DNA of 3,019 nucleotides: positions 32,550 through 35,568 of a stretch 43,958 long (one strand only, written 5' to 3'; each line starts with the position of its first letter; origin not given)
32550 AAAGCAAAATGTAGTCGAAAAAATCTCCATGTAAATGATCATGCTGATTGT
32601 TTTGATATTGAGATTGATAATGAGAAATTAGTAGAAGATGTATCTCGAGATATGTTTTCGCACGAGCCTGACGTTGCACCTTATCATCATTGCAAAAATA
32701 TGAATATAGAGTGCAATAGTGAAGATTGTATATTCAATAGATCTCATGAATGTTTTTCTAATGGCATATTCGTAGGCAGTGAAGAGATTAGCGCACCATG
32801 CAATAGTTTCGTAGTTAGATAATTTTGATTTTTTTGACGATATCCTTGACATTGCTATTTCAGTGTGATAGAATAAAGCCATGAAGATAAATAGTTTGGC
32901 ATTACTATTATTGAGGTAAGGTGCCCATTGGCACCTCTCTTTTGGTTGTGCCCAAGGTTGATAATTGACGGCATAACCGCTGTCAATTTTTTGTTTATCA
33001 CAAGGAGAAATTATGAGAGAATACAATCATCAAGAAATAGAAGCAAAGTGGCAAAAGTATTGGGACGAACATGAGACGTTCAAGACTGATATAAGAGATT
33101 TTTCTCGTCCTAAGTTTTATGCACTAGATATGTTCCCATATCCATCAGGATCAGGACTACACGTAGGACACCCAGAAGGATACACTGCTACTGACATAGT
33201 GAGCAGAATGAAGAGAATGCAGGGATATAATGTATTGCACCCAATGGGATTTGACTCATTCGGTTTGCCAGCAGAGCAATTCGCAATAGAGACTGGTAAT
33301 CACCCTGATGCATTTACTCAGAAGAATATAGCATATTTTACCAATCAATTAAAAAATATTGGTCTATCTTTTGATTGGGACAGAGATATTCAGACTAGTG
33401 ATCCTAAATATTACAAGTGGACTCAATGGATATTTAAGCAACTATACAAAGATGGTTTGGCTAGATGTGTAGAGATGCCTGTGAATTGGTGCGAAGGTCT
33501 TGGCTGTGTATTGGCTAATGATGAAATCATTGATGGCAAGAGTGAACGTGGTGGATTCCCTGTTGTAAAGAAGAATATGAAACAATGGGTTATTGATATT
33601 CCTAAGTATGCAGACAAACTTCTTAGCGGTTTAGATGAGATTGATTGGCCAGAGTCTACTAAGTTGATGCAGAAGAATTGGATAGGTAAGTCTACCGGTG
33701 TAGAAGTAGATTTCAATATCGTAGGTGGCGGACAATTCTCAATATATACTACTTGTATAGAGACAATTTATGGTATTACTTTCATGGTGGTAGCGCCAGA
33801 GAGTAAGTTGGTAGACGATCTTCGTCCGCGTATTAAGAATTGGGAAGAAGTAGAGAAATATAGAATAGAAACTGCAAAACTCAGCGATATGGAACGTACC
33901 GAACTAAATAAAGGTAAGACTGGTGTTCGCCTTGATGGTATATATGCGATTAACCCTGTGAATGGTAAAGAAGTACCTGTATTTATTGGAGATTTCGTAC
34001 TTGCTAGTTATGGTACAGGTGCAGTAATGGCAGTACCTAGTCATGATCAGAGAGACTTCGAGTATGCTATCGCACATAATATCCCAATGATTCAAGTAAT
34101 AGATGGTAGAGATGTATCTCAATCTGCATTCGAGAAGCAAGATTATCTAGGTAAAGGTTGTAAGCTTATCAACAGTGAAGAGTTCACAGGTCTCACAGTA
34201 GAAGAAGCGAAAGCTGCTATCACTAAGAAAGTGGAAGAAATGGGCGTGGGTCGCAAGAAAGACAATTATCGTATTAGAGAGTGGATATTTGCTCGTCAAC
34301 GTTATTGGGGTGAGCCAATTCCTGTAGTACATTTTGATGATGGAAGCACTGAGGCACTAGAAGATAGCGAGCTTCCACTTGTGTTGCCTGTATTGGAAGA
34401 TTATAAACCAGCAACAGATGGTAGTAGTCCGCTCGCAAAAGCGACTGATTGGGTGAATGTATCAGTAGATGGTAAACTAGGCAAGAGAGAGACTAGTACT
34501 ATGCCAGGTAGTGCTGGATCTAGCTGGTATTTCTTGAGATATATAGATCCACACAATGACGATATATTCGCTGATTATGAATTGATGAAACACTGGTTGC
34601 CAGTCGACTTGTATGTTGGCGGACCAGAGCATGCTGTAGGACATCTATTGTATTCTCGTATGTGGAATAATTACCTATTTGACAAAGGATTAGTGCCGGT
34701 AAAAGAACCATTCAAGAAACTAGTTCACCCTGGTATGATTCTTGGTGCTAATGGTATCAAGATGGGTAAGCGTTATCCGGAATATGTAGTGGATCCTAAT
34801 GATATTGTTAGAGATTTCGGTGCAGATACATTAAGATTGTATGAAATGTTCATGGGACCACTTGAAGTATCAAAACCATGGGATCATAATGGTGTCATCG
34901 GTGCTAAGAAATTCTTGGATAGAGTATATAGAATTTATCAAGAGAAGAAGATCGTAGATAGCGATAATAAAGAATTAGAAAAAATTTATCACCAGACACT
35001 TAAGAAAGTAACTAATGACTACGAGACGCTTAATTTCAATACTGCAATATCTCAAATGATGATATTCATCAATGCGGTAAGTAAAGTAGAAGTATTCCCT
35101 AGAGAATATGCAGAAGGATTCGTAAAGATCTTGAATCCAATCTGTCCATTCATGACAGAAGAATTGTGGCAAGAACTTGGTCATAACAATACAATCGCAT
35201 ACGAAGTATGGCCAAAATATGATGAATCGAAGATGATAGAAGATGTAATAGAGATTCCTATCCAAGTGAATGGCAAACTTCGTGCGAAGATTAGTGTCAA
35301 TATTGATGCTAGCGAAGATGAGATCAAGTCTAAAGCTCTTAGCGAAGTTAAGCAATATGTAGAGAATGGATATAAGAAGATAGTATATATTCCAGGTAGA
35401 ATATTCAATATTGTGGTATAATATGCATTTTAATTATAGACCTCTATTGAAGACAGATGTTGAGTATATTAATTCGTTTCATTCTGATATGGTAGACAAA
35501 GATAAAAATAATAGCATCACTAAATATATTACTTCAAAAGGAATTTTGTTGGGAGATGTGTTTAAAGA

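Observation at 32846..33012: leuS preceded by a leaderless Leu-rich leader peptide plus terminator instead of a T-box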

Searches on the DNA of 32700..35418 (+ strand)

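Call 4: search_rna_families(source=window, threshold=evalue, max_evalue=10, start=32700, end=33100, show_alignments=3)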
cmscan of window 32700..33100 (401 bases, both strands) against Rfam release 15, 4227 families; matches with E-value up to 10: 4.
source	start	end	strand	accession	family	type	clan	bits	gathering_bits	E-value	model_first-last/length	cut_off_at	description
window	32914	32995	-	RF01480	rli52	Cis-reg;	-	18.2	70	3.2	1-95/95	no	Listeria sRNA rli52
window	32876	32942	+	RF01615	ceN111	Gene; snRNA; snoRNA; CD-box;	-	15.1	43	8.2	1-70/70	no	Nematode snoRNA ceN111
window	32789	32857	-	RF00281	SNORD47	Gene; snRNA; snoRNA; CD-box;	-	14.8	50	6.8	1-77/77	no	Small nucleolar RNA SNORD47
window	32772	32833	+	RF01646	ceN63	Gene; snRNA; snoRNA; CD-box;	-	13.5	65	8.5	1-69/69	no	Caenorhabditis snoRNA ceN63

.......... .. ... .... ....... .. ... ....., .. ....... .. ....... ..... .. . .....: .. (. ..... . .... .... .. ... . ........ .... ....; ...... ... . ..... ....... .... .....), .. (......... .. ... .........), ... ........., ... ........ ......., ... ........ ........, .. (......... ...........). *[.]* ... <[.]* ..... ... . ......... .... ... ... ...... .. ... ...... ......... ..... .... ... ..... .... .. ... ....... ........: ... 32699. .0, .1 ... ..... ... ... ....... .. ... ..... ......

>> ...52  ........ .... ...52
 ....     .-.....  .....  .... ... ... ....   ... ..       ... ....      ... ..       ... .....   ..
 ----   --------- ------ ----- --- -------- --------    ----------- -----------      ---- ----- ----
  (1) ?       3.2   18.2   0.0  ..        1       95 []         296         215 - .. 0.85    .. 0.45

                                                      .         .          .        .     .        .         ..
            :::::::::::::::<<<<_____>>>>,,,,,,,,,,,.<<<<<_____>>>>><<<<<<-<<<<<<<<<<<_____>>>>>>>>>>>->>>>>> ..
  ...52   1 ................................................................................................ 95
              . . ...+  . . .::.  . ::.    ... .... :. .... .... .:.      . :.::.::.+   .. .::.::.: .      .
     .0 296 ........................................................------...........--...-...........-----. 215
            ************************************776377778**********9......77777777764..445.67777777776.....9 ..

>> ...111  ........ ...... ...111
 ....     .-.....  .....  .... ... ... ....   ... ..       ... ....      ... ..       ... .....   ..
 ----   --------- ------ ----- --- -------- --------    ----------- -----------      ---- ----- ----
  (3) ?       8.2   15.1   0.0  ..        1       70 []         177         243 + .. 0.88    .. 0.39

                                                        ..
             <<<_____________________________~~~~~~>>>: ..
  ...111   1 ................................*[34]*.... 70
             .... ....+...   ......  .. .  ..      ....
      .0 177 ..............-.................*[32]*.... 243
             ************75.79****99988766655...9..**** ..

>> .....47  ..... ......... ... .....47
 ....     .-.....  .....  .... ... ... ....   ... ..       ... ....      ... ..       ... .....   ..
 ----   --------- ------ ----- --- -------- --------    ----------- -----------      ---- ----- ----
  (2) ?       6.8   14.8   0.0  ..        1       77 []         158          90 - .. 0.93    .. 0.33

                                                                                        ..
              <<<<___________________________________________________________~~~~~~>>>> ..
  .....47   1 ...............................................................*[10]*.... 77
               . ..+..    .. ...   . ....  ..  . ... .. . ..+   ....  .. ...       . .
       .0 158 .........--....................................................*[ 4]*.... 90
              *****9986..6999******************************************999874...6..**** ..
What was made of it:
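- On Known Leu leader RNA families (Rfam RF00512 Leu_leader, RF01743 leu/phe leader): No such family is among the matches at E <= 10 in 32700-33100 (call 4).
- Checked: None appears at E <= 10 in 32700-33100 (call 4).
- No T-box hit appears even at E <= 10 (call 4).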

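Call 24: build_rna_model(alignment_id=A2, structure=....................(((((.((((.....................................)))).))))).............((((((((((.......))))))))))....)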
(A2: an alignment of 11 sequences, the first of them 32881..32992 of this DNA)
Model R1 built from alignment A2 (11 sequences, 121 columns); structure: as given.
model positions 110; base pairs 19; branch points 1; effective number of sequences 2.79; information 0.59 bits per position. Calibrated on 0.2 Mb of random sequence (short: E-values are rough).
structure used (alignment columns):
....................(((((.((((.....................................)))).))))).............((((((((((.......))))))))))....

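Call 25: search_with_rna_model(model_id=R1, sources=[window, L001, L002, L003, L004, L005, L006, L007, L008, L009, L010, L011, L012, L013, L014, L015, L016, L017, L018, L019, L020, L021, L022, L023, L024, L025, L026, L027, L028, L029, L030, L031, L032, L033, L034, L035, L036, L037, L038, L039, L040, L041, L042, L043, L044, L045, L046, L047, L048, L049, L050, L051, L052, L053, L054, L055, L056, L057, L058, L059, L060, L061, L062, L063, L064, L065, L066, L067, L068, L069, L070, L071, L072, L073, L074, L075, L076, L077, L078, L079, L080, L081, L082], max_evalue=10, make_alignment=true)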
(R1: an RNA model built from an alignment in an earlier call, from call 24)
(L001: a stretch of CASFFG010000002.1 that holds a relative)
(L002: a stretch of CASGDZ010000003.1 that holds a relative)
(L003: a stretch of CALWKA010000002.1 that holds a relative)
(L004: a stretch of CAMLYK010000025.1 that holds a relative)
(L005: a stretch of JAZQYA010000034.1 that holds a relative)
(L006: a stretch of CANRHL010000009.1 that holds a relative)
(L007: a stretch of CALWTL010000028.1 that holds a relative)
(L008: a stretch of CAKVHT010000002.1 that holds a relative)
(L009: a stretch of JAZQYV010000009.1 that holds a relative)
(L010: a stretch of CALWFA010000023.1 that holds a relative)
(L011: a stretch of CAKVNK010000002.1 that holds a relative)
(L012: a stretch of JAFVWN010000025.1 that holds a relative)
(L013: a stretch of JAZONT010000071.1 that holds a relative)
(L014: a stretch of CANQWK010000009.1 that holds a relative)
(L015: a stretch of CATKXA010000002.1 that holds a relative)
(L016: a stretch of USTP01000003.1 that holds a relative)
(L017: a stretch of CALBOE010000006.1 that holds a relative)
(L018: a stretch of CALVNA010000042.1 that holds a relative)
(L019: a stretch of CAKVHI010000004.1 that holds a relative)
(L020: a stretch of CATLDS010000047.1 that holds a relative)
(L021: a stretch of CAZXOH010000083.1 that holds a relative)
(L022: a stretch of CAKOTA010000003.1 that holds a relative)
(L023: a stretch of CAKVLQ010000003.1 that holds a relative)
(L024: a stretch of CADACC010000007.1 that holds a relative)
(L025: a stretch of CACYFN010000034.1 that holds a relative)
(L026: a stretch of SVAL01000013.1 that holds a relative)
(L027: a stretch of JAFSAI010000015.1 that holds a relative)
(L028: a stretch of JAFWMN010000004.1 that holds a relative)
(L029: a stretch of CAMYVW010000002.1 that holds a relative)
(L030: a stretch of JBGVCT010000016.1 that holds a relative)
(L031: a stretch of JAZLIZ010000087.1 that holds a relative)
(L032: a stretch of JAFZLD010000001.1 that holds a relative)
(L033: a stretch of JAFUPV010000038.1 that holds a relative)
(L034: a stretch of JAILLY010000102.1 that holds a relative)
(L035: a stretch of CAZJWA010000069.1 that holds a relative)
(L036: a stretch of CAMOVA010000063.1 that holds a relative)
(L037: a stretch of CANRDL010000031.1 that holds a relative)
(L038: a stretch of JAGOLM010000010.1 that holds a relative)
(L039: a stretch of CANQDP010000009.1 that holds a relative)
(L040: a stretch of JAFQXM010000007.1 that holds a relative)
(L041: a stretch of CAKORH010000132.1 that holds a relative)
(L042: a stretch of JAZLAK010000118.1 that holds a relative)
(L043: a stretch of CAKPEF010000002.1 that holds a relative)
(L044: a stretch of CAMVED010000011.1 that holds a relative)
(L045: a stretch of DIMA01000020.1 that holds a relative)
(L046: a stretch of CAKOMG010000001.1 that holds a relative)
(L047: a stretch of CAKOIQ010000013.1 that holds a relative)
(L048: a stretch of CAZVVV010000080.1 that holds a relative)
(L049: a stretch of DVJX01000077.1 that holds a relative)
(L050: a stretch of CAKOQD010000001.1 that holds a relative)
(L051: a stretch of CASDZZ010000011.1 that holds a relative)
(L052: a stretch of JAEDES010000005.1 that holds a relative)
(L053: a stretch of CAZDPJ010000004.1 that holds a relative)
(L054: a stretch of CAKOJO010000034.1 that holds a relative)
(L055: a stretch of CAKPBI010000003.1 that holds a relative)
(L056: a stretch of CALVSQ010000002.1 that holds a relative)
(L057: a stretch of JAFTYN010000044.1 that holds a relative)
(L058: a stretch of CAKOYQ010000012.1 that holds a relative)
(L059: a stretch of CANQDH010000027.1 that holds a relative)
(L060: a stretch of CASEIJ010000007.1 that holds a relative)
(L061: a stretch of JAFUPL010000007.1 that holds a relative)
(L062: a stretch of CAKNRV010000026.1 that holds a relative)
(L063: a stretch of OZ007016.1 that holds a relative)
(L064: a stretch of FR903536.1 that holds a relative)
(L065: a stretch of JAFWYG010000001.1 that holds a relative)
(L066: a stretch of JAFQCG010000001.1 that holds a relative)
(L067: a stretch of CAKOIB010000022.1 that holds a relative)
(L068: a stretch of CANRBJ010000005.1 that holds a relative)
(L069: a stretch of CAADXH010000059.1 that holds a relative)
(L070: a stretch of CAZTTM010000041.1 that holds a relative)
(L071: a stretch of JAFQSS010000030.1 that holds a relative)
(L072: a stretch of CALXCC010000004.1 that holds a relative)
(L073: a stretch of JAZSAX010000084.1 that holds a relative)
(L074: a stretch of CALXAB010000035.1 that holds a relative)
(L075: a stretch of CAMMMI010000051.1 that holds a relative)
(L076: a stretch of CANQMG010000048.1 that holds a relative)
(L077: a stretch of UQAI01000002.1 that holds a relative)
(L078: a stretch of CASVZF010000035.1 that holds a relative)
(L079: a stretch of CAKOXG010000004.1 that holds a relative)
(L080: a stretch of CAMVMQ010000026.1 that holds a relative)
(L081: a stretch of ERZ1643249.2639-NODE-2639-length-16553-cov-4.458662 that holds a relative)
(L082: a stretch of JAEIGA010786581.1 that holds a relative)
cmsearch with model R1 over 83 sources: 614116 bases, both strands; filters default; matches with E-value up to 10: 26.
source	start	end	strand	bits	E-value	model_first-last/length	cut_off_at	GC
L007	74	183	+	119.6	1e-20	1-110/110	no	0.32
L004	2357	2465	+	117.5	2.7e-20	1-110/110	no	0.38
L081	7664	7772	+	116.5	4.3e-20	1-110/110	no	0.35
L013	2291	2401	+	112.5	2.8e-19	1-110/110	no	0.33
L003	2373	2481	+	110.1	8.3e-19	1-110/110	no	0.36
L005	2321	2432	+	110.1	8.6e-19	1-110/110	no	0.35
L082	145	259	-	101.9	3.8e-17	1-110/110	no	0.37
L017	2367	2477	+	92.7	2.7e-15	1-110/110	no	0.38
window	32881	32991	+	91.6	4.5e-15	1-110/110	no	0.4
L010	2377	2487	+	90.1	9.3e-15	1-110/110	no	0.38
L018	325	435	+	64.4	1.4e-09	1-110/110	no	0.35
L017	6854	6964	+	21.2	0.69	1-110/110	no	0.3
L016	6388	6437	+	18.8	2.2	1-110/110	no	0.28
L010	1045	1105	-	17.8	3.4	1-110/110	no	0.34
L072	2547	2640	+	17.8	3.5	1-110/110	no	0.3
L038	1480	1592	-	16.9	5.1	1-110/110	no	0.3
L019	1740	1825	+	16.8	5.5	1-110/110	no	0.27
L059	5244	5338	-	16.6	6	1-110/110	no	0.24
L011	5502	5565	+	16.5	6.2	1-110/110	no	0.22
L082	333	392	-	15.8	8.5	1-110/110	no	0.33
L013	2444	2512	-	15.8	8.8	1-110/110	no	0.29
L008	6599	6732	+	15.6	9.3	1-110/110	no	0.31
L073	6046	6134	+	15.6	9.3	1-110/110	no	0.27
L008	6357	6452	-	15.5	10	1-110/110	no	0.27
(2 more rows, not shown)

Alignment A3: 26 matches aligned to the model, 191 columns, each read 5' to 3' on its own strand. Consensus structure (alignment columns), stored with it:
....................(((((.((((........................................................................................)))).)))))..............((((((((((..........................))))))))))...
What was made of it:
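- The model finds nothing else in 614 kb (call 25).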

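Call 38: search_with_rna_model(model_id=R1, sources=[L083, L084, L085, L086, L087, L088, L089, L090, L091, L092, L093], max_evalue=1)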
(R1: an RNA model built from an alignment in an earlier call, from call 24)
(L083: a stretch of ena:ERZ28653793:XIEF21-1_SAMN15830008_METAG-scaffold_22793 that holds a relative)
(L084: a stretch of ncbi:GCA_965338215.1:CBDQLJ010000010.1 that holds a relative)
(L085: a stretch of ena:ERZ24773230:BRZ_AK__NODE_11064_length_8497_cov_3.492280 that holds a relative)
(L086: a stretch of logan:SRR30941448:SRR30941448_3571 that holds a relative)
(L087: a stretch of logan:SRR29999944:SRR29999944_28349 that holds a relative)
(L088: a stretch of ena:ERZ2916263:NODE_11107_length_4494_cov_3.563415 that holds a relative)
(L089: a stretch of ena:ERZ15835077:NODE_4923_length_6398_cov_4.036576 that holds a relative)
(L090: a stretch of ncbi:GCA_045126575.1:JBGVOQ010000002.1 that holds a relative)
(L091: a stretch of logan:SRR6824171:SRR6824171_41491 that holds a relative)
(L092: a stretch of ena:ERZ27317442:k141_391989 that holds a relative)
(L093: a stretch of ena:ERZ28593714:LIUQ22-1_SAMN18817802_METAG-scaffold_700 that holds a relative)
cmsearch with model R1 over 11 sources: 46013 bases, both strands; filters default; matches with E-value up to 1: 9.
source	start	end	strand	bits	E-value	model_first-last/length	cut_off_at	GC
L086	1356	1464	+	117.5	2e-21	1-110/110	no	0.38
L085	1456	1564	+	109.7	7.7e-20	1-110/110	no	0.37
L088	475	582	+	106.2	3.9e-19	1-110/110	no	0.35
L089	449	556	+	106.2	3.9e-19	1-110/110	no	0.35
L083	1368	1479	+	90.4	6e-16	1-110/110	no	0.37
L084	1350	1461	+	89.4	9.4e-16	1-110/110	no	0.38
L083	1448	1560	-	27.4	0.0029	1-110/110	no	0.29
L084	1430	1485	-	21.7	0.042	1-110/110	no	0.25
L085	892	986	-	16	0.58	1-110/110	no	0.32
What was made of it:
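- The four leaders not used to build covariance model R1 score 89-110 bits (call 38).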

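Call 40: search_with_rna_model(model_id=R1, sources=[window, L003, L004, L005, L007, L010, L013, L017, L018, L081, L082, L083, L084, L085, L088], max_evalue=0.000001, make_alignment=true)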
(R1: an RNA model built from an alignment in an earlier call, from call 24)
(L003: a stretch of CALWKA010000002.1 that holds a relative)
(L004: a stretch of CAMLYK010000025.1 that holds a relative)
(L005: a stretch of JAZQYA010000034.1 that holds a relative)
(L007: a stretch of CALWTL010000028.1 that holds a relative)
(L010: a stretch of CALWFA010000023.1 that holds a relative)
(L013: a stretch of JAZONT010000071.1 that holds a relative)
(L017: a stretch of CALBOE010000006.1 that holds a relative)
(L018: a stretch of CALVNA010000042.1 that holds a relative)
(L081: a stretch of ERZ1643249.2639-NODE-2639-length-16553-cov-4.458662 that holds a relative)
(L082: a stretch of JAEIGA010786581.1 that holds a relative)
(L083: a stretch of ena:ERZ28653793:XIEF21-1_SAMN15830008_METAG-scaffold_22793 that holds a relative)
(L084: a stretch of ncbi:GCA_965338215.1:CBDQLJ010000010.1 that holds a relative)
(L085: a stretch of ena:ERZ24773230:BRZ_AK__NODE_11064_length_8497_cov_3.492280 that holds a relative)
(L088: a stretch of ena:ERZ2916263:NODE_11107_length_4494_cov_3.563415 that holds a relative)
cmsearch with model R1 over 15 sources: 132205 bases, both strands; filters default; matches with E-value up to 0.000001: 15.
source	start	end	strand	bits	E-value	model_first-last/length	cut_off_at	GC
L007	74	183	+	119.6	2.2e-21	1-110/110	no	0.32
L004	2357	2465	+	117.5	5.8e-21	1-110/110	no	0.38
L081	7664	7772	+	116.5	9.4e-21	1-110/110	no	0.35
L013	2291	2401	+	112.5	6.1e-20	1-110/110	no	0.33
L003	2373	2481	+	110.1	1.8e-19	1-110/110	no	0.36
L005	2321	2432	+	110.1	1.8e-19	1-110/110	no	0.35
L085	1456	1564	+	109.7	2.2e-19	1-110/110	no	0.37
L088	475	582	+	106.2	1.1e-18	1-110/110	no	0.35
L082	145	259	-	101.9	8.1e-18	1-110/110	no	0.37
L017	2367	2477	+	92.7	5.8e-16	1-110/110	no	0.38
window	32881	32991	+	91.6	9.7e-16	1-110/110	no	0.4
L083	1368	1479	+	90.4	1.7e-15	1-110/110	no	0.37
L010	2377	2487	+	90.1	2e-15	1-110/110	no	0.38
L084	1350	1461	+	89.4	2.7e-15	1-110/110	no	0.38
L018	325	435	+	64.4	2.9e-10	1-110/110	no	0.35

Alignment A4: 15 matches aligned to the model, 120 columns, each read 5' to 3' on its own strand. Consensus structure (alignment columns), stored with it:
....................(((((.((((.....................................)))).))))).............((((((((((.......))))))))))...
